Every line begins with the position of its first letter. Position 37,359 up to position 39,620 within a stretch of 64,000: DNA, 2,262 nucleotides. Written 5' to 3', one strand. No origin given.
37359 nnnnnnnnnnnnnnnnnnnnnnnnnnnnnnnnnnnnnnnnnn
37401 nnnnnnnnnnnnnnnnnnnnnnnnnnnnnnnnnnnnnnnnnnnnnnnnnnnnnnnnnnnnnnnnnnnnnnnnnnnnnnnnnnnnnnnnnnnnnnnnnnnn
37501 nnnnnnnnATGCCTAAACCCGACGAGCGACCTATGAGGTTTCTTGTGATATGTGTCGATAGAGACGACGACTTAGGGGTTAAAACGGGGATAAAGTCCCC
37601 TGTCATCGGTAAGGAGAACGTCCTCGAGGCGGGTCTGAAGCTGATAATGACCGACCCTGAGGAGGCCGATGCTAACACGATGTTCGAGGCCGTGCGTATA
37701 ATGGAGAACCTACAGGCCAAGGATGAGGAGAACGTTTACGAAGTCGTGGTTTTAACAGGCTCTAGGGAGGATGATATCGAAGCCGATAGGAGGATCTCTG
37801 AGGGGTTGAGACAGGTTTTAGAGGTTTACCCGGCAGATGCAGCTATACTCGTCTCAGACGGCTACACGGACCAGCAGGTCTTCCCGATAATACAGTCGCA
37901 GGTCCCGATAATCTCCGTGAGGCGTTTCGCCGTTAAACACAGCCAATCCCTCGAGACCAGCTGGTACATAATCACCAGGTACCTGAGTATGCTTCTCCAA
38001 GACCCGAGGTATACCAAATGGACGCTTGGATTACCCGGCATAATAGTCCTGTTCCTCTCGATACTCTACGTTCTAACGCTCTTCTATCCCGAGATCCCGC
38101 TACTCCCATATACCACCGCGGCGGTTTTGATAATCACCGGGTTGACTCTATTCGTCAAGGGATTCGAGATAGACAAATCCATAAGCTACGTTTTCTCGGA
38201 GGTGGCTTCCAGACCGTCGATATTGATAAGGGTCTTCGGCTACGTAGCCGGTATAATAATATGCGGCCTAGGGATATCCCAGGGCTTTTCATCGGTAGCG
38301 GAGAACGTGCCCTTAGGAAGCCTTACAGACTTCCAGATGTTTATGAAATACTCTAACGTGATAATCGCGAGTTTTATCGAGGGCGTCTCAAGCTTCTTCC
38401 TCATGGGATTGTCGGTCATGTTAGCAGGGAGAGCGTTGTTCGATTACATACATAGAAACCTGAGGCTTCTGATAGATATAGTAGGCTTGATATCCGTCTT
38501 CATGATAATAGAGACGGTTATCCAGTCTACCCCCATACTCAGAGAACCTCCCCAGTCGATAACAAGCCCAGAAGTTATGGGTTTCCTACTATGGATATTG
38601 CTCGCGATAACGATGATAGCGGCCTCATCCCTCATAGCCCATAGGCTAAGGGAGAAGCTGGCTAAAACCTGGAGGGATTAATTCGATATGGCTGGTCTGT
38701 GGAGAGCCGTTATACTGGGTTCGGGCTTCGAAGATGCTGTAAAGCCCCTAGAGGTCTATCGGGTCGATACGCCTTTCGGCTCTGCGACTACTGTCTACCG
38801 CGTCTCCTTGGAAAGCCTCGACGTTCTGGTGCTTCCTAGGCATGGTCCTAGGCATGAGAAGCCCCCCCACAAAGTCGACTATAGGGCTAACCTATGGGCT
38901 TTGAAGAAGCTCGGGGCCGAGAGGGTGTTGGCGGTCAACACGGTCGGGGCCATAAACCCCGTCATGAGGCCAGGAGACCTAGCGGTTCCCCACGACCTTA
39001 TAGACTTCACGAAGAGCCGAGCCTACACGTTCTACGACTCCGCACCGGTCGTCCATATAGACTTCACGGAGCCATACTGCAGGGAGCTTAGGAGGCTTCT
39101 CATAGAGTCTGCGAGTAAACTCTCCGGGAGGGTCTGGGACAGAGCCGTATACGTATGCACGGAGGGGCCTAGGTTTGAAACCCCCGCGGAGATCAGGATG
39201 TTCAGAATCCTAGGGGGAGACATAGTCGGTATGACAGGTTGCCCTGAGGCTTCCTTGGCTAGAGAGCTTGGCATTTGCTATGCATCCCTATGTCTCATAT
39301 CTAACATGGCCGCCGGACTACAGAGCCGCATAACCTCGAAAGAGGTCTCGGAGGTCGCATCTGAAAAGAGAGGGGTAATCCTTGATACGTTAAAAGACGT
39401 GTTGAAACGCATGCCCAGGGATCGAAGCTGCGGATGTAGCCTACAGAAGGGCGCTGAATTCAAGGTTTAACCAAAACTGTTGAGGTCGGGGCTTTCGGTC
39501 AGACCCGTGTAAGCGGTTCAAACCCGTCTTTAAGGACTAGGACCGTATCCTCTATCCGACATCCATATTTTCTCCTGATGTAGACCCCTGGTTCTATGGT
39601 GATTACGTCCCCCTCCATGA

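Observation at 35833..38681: Non-canonical ESCRT-III locus: Snf7-like, long coiled-coil and DUF373 membrane-protein operon with an upstream palindromic operator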

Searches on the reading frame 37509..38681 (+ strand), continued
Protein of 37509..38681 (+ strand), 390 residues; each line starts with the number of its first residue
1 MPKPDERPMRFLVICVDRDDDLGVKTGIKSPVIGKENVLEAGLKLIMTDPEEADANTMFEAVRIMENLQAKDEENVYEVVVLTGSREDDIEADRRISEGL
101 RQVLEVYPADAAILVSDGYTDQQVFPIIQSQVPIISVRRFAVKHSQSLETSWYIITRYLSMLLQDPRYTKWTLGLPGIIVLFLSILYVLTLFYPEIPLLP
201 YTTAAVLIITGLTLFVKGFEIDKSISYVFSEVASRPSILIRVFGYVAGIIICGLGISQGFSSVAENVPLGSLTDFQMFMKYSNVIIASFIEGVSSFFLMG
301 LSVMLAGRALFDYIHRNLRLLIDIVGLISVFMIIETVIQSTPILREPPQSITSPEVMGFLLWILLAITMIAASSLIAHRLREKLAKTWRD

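Call 80: search_protein_representatives(alignment_id=A4)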
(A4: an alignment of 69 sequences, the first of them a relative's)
Query: 69 sequences, 384 profile positions. Proteins with E-value up to 0.001 (for the whole library): 775; up to 1e-10: 650; up to 1e-30: 408. The best 150 are listed.
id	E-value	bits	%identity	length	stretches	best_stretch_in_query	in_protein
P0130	1.1e-148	511.9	-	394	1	4-382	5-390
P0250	6.7e-143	492.8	-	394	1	5-383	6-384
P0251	3.4e-138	477.4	-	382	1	7-371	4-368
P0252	5.5e-136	470.1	-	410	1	3-383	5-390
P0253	3.3e-133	460.9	-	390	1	7-382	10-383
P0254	6.9e-133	459.9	-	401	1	3-382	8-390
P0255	1.2e-130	452.5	-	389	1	4-382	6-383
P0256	1.6e-130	452.1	-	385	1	4-382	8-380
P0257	2.7e-124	431.6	-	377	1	5-379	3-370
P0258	5.1e-124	430.7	-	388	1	4-378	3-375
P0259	7.4e-120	417.0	-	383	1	4-381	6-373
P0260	8.0e-120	416.9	-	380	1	5-380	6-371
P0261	2.7e-119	415.1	-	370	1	1-289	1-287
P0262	1.1e-116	406.6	-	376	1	5-372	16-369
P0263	2.9e-116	405.2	-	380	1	3-379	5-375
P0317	1.6e-77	277.7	-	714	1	7-377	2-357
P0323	3.1e-75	270.1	-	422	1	6-376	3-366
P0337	8.3e-72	258.8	-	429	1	7-373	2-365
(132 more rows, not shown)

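Call 81: search_protein_families(library=pfam, proteins=[P0317, P0337, P0323], max_evalue=0.001)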
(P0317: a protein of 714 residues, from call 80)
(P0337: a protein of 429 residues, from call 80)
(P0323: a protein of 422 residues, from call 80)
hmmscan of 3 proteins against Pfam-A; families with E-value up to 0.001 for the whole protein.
P0317 (714 aa): 1 family
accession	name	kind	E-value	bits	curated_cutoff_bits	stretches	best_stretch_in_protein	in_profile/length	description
PF04123.18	DUF373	-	2.7e-86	290.5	28.3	1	4-331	1-327/335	Domain of unknown function (DUF373)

P0337 (429 aa): 1 family
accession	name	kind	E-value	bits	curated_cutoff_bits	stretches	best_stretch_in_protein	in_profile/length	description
PF04123.18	DUF373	-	6.2e-94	315.6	28.3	1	4-340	1-320/335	Domain of unknown function (DUF373)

P0323 (422 aa): 1 family
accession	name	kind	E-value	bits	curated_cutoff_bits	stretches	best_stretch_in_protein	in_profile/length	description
PF04123.18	DUF373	-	1.6e-97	327.4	28.3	1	6-346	1-327/335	Domain of unknown function (DUF373)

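Call 83: search_solved_structures(query=A4, max_evalue=1)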
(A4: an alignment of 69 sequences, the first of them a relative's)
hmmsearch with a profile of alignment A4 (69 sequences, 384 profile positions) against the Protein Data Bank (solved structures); distinct sequences matched with E-value up to 1: 4.
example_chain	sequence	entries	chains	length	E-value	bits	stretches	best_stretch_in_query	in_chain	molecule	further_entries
11wr_C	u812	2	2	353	0.12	14.7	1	197-308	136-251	Transmembrane protein gp41,Fluoride export protein 1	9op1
9omh_A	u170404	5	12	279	0.71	12.1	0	89-131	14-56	Glycosyltransferase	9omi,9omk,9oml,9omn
9omm_A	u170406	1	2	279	0.71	12.1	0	89-131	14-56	Glycosyltransferase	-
9omj_A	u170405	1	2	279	0.72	12.1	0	89-131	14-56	Glycosyltransferase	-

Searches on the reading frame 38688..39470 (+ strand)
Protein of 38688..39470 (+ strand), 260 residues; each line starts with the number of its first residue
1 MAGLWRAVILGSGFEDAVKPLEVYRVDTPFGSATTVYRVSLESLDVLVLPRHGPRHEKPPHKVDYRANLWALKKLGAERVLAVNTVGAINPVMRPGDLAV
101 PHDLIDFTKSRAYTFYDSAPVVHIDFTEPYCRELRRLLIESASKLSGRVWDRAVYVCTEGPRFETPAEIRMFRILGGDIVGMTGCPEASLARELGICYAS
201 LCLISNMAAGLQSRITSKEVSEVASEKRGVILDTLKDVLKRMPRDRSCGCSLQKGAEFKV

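Call 3: search_protein_families(library=pfam, proteins=[window:38688-39470:+], max_evalue=1)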
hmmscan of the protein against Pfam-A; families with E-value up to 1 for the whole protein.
window:38688-39470:+ (260 aa): 2 families
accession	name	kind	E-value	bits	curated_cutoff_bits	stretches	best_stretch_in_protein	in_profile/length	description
PF01048.26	PNP_UDP_1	-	5.3e-48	163.9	25.1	1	7-233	3-229/233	Phosphorylase superfamily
PF11192.13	DUF2977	-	0.093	13.3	21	1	84-128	15-59/61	Protein of unknown function (DUF2977)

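Call 4: search_protein_families(library=ncbifam, proteins=[window:38688-39470:+], max_evalue=1)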
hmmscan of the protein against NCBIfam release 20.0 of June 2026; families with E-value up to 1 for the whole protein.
window:38688-39470:+ (260 aa): 11 families
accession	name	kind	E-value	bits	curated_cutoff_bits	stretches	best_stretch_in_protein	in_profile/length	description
TIGR01694.1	MTAP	equivalog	4.5e-82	275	274.85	1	7-240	3-239/240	S-methyl-5'-thioadenosine phosphorylase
NF006334.0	PRK08564.1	equivalog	5.8e-73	245.3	382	1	7-251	11-259/267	S-methyl-5'-thioadenosine phosphorylase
NF006599.0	PRK09136.1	equivalog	2.7e-72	242.9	223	1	7-239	5-244/247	S-methyl-5'-thioinosine phosphorylase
NF005876.0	PRK07823.1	equivalog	4.4e-66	222.7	306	1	7-254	9-257/267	S-methyl-5'-thioadenosine phosphorylase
NF006492.0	PRK08931.1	equivalog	1.1e-44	153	437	1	7-210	7-213/291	S-methyl-5'-thioadenosine phosphorylase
NF005657.0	PRK07432.1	equivalog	2.5e-44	151.6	453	1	8-206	8-212/291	S-methyl-5'-thioadenosine phosphorylase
NF006054.0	PRK08202.1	equivalog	8.3e-35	120.6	218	1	34-241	65-273/274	purine-nucleoside phosphorylase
TIGR01697.1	PNPH-PUNA-XAPA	subfamily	4.9e-32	111.2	197.1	1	28-239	35-246/247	inosine/guanosine/xanthosine phosphorylase family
TIGR01698.1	PUNP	equivalog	6.9e-31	107.5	302.6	1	28-237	35-242/245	purine-nucleoside phosphorylase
TIGR01700.1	PNPH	equivalog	2.1e-27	96.1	293.35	1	71-237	77-246/249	purine nucleoside phosphorylase I, inosine and guanosine-specific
TIGR01699.1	XAPA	equivalog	5.1e-18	65.5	370.9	1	69-220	75-227/248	xanthosine phosphorylase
